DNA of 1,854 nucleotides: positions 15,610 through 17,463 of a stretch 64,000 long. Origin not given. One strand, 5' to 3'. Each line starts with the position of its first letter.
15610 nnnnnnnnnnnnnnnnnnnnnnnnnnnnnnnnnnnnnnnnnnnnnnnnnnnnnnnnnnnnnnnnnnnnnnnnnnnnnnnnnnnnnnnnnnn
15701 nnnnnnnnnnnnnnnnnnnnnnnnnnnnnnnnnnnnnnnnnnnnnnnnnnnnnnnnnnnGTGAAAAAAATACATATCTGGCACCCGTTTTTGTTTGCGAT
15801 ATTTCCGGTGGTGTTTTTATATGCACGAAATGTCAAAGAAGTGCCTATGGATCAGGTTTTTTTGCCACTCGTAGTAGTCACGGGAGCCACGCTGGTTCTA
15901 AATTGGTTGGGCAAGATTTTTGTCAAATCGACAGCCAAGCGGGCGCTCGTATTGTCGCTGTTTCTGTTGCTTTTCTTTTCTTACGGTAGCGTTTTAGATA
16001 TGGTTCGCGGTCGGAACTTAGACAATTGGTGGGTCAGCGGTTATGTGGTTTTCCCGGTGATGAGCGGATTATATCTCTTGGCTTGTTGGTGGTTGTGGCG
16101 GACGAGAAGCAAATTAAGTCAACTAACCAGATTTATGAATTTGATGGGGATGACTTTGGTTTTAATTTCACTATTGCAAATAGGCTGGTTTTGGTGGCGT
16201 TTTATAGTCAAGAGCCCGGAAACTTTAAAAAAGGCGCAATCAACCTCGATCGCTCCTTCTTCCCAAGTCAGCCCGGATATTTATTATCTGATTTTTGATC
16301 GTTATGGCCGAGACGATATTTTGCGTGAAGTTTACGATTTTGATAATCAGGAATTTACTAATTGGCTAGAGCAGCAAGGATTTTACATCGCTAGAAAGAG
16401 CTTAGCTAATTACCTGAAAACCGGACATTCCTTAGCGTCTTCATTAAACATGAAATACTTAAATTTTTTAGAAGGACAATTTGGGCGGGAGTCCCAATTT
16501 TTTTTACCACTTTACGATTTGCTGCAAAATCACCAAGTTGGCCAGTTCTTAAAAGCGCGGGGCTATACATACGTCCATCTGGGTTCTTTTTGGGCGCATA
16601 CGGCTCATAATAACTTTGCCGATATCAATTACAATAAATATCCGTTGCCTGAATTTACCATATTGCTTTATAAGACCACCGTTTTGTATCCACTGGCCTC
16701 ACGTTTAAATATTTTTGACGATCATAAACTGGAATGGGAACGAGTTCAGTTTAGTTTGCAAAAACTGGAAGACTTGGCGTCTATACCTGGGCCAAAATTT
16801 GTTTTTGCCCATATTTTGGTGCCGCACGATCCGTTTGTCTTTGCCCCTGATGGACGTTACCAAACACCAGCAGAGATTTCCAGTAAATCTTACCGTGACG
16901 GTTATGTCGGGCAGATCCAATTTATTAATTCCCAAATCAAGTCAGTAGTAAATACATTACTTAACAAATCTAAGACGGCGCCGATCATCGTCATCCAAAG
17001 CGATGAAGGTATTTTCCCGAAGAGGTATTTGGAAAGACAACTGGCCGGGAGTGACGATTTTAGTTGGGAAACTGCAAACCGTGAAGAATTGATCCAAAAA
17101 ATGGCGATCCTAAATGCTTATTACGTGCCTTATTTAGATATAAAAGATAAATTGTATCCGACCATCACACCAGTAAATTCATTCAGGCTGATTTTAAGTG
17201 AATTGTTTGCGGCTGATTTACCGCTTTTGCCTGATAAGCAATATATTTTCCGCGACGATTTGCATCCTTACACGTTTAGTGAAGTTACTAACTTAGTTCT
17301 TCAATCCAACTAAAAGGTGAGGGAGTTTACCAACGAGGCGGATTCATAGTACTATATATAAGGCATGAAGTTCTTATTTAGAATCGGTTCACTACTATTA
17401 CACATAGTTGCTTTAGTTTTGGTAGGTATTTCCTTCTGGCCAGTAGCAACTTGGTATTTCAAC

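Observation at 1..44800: About 45-kb surface-glycan and glycosylation supercluster of unusual enzymatic richness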

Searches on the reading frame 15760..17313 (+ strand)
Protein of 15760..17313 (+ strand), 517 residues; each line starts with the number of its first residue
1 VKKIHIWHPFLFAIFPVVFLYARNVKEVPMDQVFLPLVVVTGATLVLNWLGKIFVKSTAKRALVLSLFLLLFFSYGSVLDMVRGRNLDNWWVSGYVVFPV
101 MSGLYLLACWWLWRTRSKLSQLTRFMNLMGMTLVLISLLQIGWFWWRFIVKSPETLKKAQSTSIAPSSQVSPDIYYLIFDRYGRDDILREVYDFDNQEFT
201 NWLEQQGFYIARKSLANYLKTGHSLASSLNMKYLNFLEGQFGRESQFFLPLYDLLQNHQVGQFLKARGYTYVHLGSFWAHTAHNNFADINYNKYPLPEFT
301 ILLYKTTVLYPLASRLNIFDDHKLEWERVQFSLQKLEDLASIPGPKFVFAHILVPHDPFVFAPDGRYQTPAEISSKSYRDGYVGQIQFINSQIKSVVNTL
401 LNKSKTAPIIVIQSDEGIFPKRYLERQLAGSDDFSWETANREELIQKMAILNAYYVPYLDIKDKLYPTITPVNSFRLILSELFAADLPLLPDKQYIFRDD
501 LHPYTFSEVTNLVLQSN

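Call 4: search_protein_families(library=pfam, proteins=[window:15760-17313:+], max_evalue=0.01)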
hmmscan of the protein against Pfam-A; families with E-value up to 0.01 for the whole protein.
window:15760-17313:+ (517 aa): 1 family
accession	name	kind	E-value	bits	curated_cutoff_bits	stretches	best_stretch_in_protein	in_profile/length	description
PF00884.28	Sulfatase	-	0.00066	19.5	25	1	306-418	141-243/301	Sulfatase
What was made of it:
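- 15760..17313 (+): Membrane-anchored alkaline-phosphatase-superfamily enzyme with EptA/LtaS-like architecture. Sulfatase 6.6e-4, below the gathering score (call 4).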

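Call 15: search_protein_families(library=ncbifam, proteins=[window:15760-17313:+], max_evalue=0.01)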
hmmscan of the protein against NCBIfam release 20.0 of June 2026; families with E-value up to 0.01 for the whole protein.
window:15760-17313:+ (517 aa): 0 families

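Call 44: search_solved_structures(query=window:15760-17313:+, max_evalue=1)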
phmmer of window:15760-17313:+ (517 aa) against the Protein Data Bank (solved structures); distinct sequences matched with E-value up to 1: 0.

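Call 55: find_homologous_proteins(query=window:15760-17313:+, max_evalue=0.001)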
Query window:15760-17313:+ (517 aa): 4071 proteins with E <= 0.001 among 8000 candidates; the best 120 are listed.
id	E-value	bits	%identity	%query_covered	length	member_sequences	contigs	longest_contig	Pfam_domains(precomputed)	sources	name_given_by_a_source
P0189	0.0e+0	1173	99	100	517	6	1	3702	-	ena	-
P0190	2.6e-163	563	50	98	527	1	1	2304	PF00884.29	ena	-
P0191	8.7e-153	528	50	99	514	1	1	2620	-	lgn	-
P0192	5.0e-136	473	44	99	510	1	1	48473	PF00884.29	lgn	-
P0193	1.5e-132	461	43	100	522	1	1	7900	PF00884.29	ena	-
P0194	4.0e-127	443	42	99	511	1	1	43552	PF00884.29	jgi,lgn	jgi:hypothetical protein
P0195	1.7e-126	441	42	99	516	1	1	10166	-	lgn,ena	-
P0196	1.7e-125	438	43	99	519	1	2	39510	-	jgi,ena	-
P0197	2.0e-125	438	43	99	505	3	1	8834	-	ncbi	-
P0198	5.4e-125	436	43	99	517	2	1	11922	-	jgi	-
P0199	8.0e-125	436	42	99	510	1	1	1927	-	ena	-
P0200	2.0e-124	434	42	99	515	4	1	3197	-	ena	-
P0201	8.9e-124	432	42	99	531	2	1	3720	PF00884.29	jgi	-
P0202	9.2e-124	432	41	99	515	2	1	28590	PF00884.29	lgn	-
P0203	1.1e-123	432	43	99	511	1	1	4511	-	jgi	jgi:hypothetical protein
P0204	2.5e-123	431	43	99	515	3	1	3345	PF00884.29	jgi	-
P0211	1.3e-121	425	39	98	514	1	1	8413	PF00884.29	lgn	-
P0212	1.7e-121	425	41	98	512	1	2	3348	PF00884.29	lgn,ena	-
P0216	4.9e-121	423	42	99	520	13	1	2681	PF00884.29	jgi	-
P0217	5.8e-121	423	42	99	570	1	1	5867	PF00884.29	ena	-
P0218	7.8e-121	422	43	98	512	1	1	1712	PF00884.29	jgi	jgi:hypothetical protein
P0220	8.4e-121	422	42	99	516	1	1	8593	PF00884.29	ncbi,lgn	-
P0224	4.5e-120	420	41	99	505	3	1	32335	PF00884.29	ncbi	-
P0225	7.1e-120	419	42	99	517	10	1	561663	PF00884.29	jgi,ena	-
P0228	5.8e-119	416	41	99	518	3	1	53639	PF00884.29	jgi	jgi:hypothetical protein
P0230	1.6e-118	415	41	99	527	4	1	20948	PF00884.29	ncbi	-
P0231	3.3e-118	414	40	99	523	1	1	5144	PF01027.27,PF00884.29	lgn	-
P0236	1.7e-117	411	41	99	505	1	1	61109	PF00884.29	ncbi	ncbi:MAG: sulfatase-like hydrolase/transferase [Candidatus Eisenbacteria bacterium]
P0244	3.4e-115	404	40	100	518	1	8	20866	PF00884.29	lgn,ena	-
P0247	6.3e-115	403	41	96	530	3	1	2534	PF00884.29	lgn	-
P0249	1.5e-114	402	40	99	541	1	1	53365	PF00884.29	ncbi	-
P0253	4.2e-114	400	39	98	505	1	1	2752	PF00884.29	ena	-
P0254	4.5e-114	400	41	99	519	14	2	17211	PF00884.29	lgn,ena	-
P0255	4.7e-114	400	40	99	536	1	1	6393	PF00884.29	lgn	-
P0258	1.0e-113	399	40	99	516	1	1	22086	PF00884.29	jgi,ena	-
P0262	4.8e-113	397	39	98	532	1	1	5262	PF00884.29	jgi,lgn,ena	-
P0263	1.3e-112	395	39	99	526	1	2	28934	PF00884.29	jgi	jgi:hypothetical protein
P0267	1.3e-111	392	40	99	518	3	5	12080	PF00884.29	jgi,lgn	jgi:hypothetical protein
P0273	1.1e-110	389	40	99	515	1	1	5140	PF00884.29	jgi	-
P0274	1.3e-110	389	41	99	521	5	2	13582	PF00884.29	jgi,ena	-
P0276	2.5e-110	388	39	99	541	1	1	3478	PF00884.29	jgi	jgi:hypothetical protein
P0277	2.8e-110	388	40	98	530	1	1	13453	PF00884.29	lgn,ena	-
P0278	3.2e-110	387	41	97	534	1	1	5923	PF00884.29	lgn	-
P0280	4.7e-110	387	39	98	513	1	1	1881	PF00884.29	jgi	jgi:hypothetical protein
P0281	5.9e-110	387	39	99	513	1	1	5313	PF00884.29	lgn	-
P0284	1.6e-109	385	39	95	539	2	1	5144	PF00884.29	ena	-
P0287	3.3e-109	384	37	99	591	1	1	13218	PF00884.29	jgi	jgi:hypothetical protein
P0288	4.0e-109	384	38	99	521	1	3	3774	PF00884.29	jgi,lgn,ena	-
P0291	4.4e-109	384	38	99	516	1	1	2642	PF00884.29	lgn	-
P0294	9.2e-109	383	38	99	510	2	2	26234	PF00884.29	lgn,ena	-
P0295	1.0e-108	382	38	99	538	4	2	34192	PF00884.29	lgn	-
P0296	1.3e-108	382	39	99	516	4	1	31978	PF00884.29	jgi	jgi:hypothetical protein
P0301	1.1e-107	379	38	99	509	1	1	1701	PF00884.29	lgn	-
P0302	1.2e-107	379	40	99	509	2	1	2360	PF00884.29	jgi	jgi:hypothetical protein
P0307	3.2e-107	378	38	99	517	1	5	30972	PF00884.29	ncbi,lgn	-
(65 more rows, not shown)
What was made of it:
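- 15760..17313 (+): Many homologs carry PF00884 (call 55).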

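Call 72: predict_structure(alignment_id=A3)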
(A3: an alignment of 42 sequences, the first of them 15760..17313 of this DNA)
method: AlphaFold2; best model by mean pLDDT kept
length: 517 residues; sequences in the alignment: 42
mean_pLDDT: 90.4   pTM: 0.89
mean pLDDT of the five models: 90.4, 89.9, 89.8, 88.5, 87.8
residues with pLDDT >= 90: 373; 70-90: 111; 50-70: 23; < 50: 10
segments of 3 or more residues with pLDDT < 50: 88-91, 158-161
pLDDT, mean of each block of 10 residues (from residue 1): 81 97 90 94 97 92 96 91 60 74 95 89 95 97 87 56 60 96 96 97 97 95 96 92 88 93 94 92 94 88 92 85 93 96 95 93 95 91 97 98 94 96 88 89 96 91 88 94 90 93 93 76
secondary structure, 60 per line:
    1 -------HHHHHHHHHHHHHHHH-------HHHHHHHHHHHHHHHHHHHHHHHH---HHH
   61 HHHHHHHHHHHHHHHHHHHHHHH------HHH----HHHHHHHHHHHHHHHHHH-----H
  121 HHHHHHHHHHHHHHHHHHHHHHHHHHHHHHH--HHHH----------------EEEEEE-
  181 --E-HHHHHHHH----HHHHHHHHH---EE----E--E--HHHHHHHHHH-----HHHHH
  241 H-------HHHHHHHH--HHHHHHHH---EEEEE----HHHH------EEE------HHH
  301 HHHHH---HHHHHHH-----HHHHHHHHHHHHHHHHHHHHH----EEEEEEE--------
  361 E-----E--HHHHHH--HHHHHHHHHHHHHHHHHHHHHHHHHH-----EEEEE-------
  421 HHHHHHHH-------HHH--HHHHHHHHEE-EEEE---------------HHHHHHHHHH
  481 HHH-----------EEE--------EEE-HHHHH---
elements in order: H8-23 H31-54 H58-83 H97-114 H120-151 H154-157 E174-179 H185-192 H197-205 H221-230 H236-241 H249-256 H259-266 E270-274 H279-282 E289-291 H298-305 H309-315 H321-341 E346-352 H370-375 H378-403 E409-413 H421-428 H441-448 E452-455 H471-483 E495-497 E506-508 H510-514
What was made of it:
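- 15760..17313 (+): Model pLDDT 90.4 (call 72).
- On EptA/LtaS-type membrane alkaline-phosphatase-superfamily transferases: Model pLDDT 90.4 with five N-terminal helices (call 72).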

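Call 75: fold_search(model_id=the predicted structure, library=pdb)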
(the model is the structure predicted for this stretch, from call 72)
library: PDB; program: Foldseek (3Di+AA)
matches with E <= 10: 447; with E <= 0.001: 211
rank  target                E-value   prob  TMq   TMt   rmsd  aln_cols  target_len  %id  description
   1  6a82_B                1.0e-07  1.00  0.44  0.61   6.0       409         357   11  Crystal structure of the C-terminal periplasmic domain of EcEptC from Escherichia coli (released 2018-12-26)
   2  6fny_C                1.1e-07  1.00  0.38  0.38   9.2       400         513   14  CRYSTAL STRUCTURE OF A CHOLINE SULFATASE FROM SINORHIZOBIUM MELLILOTI (released 2018-02-28)
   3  5fgn                  1.1e-07  1.00  0.37  0.36  15.3       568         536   12  Integral membrane protein lipooligosaccharide phosphoethanolamine transferase A (EptA) from Neisseria meningitidis (released 2017-02-15)
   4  6a82_A                1.3e-07  1.00  0.42  0.59   6.1       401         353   11  Crystal structure of the C-terminal periplasmic domain of EcEptC from Escherichia coli (released 2018-12-26)
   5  9nww_B                1.5e-07  1.00  0.38  0.38  14.1       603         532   12  Single-particle cryo-EM structure of the first variant of mobilized colistin resistance (MCR-1) in its ligand-bound st (released 2025-12-17)
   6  9hh4_C                2.5e-07  1.00  0.39  0.43   9.3       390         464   14  Crystal structure of the family S1_19 carrageenan sulfatase ZgCgsA from Zobellia galactanivorans in complex with hybri (released 2025-06-04)
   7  6fny_H                2.8e-07  1.00  0.39  0.39   9.6       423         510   13  CRYSTAL STRUCTURE OF A CHOLINE SULFATASE FROM SINORHIZOBIUM MELLILOTI (released 2018-02-28)
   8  6xlp_A                2.9e-07  1.00  0.33  0.30  19.6       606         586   11  Structure of the essential inner membrane lipopolysaccharide-PbgA complex (released 2020-08-26)
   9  6fny_D                3.1e-07  1.00  0.38  0.39   9.9       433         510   13  CRYSTAL STRUCTURE OF A CHOLINE SULFATASE FROM SINORHIZOBIUM MELLILOTI (released 2018-02-28)
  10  6ioz_A                4.2e-07  1.00  0.38  0.39  10.1       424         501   13  Structural insights of idursulfase beta (released 2018-11-28)
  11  6g5z_B                4.2e-07  1.00  0.38  0.38   9.2       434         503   12  Choline sulfatase from Ensifer (Sinorhizobium) meliloti (released 2019-04-10)
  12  6g5z_A                4.2e-07  1.00  0.38  0.38   9.3       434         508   12  Choline sulfatase from Ensifer (Sinorhizobium) meliloti (released 2019-04-10)
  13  6hhm                  6.0e-07  1.00  0.39  0.43   9.3       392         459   14  Crystal structure of the family S1_7 ulvan-specific sulfatase FA22070 from Formosa agariphila (released 2019-06-26)
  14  6fny_A                6.3e-07  1.00  0.38  0.38   9.3       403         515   12  CRYSTAL STRUCTURE OF A CHOLINE SULFATASE FROM SINORHIZOBIUM MELLILOTI (released 2018-02-28)
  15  6pt6_B                6.3e-07  1.00  0.35  0.38   8.7       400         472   14  Crystal structure of PsS1_NC C84S in complex with i-neocarratetraose (released 2019-09-25)
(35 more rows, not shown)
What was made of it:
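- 15760..17313 (+): Foldseek top hits are EptC, choline sulfatase, EptA, MCR-1 and PbgA (call 75).
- On EptA/LtaS-type membrane alkaline-phosphatase-superfamily transferases: Foldseek: EptC 1e-7 (TM-score 0.61 on the target), EptA, MCR-1, PbgA (call 75).
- Checked: Homologs carry PF00884, and the model matches EptC/EptA/sulfatases (calls 55, 75).
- The 517-aa model matches EptC, EptA and MCR-1 (call 75).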
